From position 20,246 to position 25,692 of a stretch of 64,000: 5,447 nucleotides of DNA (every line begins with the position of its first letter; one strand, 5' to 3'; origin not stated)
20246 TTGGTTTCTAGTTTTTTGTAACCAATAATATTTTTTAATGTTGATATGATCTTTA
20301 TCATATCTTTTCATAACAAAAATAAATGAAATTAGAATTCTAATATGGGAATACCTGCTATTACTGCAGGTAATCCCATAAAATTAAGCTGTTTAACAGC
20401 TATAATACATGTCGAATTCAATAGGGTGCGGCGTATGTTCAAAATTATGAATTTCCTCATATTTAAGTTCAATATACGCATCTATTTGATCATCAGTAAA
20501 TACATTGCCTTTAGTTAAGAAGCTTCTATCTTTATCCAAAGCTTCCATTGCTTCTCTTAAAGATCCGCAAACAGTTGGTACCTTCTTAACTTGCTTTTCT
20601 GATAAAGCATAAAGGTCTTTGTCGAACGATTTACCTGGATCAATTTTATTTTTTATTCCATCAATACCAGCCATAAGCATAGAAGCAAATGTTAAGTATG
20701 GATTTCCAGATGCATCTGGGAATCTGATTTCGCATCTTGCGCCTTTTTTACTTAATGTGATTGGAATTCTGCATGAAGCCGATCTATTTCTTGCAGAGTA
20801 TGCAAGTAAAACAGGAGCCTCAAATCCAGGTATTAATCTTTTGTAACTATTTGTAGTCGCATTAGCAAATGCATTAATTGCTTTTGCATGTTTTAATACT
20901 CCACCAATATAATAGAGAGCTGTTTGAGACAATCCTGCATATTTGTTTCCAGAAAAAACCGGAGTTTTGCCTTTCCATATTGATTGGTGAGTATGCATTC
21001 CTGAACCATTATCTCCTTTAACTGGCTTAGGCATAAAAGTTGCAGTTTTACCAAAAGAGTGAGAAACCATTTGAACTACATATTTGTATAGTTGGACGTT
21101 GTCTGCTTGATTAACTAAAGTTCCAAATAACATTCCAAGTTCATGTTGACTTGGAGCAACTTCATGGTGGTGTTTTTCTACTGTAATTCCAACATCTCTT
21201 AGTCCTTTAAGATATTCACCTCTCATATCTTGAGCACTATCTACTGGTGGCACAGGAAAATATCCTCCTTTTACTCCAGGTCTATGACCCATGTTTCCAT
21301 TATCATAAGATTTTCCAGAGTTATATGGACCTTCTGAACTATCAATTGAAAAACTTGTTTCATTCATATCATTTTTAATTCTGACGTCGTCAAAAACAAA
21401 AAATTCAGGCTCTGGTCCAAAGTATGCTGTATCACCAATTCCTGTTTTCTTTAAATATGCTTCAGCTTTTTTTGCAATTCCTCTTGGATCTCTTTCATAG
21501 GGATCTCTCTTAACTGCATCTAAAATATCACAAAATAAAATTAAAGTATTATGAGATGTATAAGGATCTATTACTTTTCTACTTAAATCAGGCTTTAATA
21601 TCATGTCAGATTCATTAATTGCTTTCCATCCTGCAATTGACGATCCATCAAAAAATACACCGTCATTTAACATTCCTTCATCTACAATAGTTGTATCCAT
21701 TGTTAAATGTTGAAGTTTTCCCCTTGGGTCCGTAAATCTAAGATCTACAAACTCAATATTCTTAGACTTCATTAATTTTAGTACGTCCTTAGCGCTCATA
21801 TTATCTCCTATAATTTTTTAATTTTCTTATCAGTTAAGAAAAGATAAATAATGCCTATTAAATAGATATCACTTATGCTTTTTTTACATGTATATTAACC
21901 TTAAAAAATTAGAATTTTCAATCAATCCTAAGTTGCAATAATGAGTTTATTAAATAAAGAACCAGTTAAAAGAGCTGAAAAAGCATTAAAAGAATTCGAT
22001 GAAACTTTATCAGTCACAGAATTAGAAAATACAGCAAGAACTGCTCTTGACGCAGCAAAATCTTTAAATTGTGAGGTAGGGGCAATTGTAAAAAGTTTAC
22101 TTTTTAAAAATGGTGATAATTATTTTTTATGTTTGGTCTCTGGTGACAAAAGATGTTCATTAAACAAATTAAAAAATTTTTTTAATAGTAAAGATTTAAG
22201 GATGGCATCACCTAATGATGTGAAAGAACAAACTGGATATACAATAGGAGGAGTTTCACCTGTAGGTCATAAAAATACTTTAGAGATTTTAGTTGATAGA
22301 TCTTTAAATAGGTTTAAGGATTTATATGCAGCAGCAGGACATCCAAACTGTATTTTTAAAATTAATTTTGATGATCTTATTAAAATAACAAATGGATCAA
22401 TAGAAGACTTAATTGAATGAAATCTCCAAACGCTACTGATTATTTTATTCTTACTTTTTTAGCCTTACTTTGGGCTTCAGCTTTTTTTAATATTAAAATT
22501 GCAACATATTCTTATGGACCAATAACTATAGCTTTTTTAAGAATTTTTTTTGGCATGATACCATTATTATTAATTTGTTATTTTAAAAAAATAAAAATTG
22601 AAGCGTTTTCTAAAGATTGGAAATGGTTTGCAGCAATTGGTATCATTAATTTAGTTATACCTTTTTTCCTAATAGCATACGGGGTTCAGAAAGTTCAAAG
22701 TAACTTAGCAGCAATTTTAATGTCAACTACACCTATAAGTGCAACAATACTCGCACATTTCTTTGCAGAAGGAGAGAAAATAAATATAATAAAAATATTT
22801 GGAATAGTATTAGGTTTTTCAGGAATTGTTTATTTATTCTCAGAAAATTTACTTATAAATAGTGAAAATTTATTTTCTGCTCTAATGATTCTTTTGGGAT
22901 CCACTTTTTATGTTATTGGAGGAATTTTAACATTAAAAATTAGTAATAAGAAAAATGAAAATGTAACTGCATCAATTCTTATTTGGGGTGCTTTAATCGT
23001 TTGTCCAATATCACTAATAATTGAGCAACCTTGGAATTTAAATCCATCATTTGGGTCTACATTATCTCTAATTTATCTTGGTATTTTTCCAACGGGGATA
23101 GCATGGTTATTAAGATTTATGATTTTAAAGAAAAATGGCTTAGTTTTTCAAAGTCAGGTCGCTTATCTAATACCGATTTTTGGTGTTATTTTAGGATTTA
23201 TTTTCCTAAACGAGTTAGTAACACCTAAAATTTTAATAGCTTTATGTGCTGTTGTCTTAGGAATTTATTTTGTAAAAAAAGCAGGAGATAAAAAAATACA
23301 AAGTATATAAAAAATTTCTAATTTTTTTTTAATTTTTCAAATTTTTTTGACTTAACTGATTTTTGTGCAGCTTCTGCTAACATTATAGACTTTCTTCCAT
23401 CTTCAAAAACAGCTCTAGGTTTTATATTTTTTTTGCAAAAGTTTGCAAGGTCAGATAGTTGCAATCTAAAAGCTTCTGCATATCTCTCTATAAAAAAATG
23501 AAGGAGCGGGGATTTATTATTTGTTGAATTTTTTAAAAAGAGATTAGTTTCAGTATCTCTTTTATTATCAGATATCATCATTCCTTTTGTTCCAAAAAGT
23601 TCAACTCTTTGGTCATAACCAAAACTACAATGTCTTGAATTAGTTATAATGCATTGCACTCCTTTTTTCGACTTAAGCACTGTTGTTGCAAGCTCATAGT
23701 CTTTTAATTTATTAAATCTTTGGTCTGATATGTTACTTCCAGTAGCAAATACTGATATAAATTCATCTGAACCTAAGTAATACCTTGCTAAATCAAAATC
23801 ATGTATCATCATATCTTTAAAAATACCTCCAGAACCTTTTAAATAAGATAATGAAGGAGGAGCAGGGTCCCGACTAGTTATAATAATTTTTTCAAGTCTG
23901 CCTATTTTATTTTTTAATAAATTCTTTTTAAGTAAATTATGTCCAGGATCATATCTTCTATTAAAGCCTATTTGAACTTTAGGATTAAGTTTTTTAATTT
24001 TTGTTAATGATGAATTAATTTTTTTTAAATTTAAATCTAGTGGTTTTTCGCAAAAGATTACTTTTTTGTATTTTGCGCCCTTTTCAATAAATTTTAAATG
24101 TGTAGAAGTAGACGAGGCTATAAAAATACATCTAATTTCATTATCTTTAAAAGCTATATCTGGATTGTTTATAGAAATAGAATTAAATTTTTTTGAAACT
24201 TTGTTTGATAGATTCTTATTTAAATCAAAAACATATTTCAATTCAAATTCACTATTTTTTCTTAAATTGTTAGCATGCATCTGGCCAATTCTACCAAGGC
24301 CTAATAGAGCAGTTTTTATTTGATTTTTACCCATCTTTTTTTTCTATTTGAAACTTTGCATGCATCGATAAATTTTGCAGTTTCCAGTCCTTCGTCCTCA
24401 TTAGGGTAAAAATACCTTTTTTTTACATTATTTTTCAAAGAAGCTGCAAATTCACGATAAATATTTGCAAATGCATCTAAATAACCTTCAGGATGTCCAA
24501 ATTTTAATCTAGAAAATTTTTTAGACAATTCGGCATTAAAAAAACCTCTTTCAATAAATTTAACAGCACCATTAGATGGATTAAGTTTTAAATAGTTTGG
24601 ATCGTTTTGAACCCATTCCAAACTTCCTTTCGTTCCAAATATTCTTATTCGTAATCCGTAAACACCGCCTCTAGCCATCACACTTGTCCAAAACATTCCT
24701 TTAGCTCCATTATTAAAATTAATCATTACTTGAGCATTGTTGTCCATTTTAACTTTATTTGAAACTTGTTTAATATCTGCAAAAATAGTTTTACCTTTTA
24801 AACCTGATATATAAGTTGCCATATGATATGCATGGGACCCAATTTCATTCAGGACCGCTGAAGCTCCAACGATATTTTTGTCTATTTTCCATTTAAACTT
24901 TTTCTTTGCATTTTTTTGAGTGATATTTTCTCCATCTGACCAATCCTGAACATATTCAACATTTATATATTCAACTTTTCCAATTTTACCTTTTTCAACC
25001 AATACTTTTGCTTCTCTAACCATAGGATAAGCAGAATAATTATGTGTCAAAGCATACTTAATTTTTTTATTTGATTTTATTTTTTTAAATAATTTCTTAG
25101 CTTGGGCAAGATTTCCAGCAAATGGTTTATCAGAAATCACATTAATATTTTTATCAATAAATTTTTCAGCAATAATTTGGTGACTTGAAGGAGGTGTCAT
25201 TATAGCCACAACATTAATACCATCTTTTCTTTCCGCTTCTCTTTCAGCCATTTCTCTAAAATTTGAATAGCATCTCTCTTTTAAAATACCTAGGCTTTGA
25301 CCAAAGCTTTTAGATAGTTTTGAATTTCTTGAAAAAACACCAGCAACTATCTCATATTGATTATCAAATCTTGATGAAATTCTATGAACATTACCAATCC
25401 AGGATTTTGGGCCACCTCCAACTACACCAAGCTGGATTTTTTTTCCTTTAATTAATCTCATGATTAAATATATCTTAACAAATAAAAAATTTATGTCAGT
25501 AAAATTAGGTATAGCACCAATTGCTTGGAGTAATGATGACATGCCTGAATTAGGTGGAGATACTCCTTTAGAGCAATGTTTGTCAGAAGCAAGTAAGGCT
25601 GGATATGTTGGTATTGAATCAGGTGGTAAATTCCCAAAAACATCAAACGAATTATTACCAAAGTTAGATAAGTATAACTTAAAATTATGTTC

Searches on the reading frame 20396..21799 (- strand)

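Call 6: search_protein_families(library=pfam, proteins=[window:20396-21799:-], max_evalue=0.00001)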
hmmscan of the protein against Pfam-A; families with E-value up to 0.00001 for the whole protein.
window:20396-21799:- (468 aa): 2 families
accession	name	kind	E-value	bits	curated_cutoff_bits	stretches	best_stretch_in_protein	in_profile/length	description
PF00120.29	Gln-synt_C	-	6.4e-132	440.2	24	1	102-465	1-344/344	Glutamine synthetase, catalytic domain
PF03951.24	Gln-synt_N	-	2e-29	101.4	33.4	1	14-94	1-81/82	Glutamine synthetase, beta-Grasp domain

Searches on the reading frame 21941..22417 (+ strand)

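Call 6: search_protein_families(library=pfam, proteins=[window:21941-22417:+], max_evalue=0.00001)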
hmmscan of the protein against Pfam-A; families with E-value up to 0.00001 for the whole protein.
window:21941-22417:+ (159 aa): 1 family
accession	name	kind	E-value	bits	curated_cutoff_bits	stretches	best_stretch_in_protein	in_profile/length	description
PF04073.20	tRNA_edit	-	6.5e-34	117.1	25.5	1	31-148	3-122/123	Aminoacyl-tRNA editing domain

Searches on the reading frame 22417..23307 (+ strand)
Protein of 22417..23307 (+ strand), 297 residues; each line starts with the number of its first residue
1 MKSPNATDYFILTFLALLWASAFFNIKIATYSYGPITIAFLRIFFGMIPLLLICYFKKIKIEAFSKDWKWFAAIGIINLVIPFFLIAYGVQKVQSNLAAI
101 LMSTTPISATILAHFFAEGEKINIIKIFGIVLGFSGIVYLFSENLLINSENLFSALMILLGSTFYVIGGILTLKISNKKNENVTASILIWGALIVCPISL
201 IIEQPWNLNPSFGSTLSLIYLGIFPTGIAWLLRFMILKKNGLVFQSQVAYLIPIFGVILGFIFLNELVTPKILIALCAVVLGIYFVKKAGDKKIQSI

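Call 6: search_protein_families(library=pfam, proteins=[window:22417-23307:+], max_evalue=0.00001)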
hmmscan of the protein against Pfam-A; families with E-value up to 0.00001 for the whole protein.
window:22417-23307:+ (297 aa): 1 family
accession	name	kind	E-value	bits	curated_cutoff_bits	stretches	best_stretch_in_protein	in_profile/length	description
PF00892.27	EamA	-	5.4e-37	127.5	28.2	2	12-141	7-134/135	EamA-like transporter family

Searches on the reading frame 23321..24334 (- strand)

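Call 6: search_protein_families(library=pfam, proteins=[window:23321-24334:-], max_evalue=0.00001)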
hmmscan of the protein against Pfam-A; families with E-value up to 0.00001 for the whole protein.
window:23321-24334:- (338 aa): 3 families
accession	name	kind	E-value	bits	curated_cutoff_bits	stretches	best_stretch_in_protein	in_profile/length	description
PF22725.1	GFO_IDH_MocA_C3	-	1.1e-18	67.9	27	1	135-253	4-123/124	GFO/IDH/MocA C-terminal domain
PF01408.29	GFO_IDH_MocA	-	1.4e-17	64.9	24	1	6-124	1-120/120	Oxidoreductase family, NAD-binding Rossmann fold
PF02894.22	GFO_IDH_MocA_C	-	1.7e-12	48.1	22.9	1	136-331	1-214/218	Oxidoreductase family, C-terminal alpha/beta domain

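Call 97: search_protein_families(library=ncbifam, proteins=[window:23321-24334:-], max_evalue=1e-20)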
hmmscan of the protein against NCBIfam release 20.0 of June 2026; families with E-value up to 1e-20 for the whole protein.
window:23321-24334:- (338 aa): 2 families
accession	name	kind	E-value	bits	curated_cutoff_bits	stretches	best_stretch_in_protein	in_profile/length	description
TIGR04380.1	myo_inos_iolG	equivalog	4.9e-103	344.5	355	1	6-331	2-327/330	inositol 2-dehydrogenase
NF052679.1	InsChiInosDhIolG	equivalog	3.6e-29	101.9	540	1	6-327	3-319/343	bifunctional inositol 2-dehydrogenase/D-chiro-inositol 1-dehydrogenase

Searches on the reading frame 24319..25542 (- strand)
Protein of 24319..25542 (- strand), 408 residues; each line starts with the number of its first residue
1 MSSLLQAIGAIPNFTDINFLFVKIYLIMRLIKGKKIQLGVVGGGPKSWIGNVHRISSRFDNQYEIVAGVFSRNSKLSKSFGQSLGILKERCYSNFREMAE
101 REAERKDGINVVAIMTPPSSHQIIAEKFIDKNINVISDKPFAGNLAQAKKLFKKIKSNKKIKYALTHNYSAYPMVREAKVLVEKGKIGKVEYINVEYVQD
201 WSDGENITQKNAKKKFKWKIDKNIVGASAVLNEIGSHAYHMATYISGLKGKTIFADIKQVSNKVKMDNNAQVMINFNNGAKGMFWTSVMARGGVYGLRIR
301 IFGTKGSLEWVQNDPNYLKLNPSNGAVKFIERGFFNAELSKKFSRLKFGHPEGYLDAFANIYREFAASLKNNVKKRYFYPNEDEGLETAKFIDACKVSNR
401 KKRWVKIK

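Call 6: search_protein_families(library=pfam, proteins=[window:24319-25542:-], max_evalue=0.00001)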
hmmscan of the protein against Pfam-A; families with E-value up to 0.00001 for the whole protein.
window:24319-25542:- (408 aa): 3 families
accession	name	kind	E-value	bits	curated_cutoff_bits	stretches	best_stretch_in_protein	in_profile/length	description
PF22725.1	GFO_IDH_MocA_C3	-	1e-22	80.9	27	1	175-309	1-124/124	GFO/IDH/MocA C-terminal domain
PF02894.22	GFO_IDH_MocA_C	-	4.5e-18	66.3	22.9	1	179-407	1-218/218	Oxidoreductase family, C-terminal alpha/beta domain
PF01408.29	GFO_IDH_MocA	-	3e-14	54.2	24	1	38-161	3-115/120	Oxidoreductase family, NAD-binding Rossmann fold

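Call 97: search_protein_families(library=ncbifam, proteins=[window:24319-25542:-], max_evalue=1e-20)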
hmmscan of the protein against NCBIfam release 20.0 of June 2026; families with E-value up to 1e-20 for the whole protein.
window:24319-25542:- (408 aa): 1 family
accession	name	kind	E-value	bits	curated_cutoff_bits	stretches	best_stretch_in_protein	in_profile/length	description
NF052479.1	LevoglcsnDh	equivalog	2.8e-23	82.2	650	0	103-247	68-203/386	levoglucosan dehydrogenase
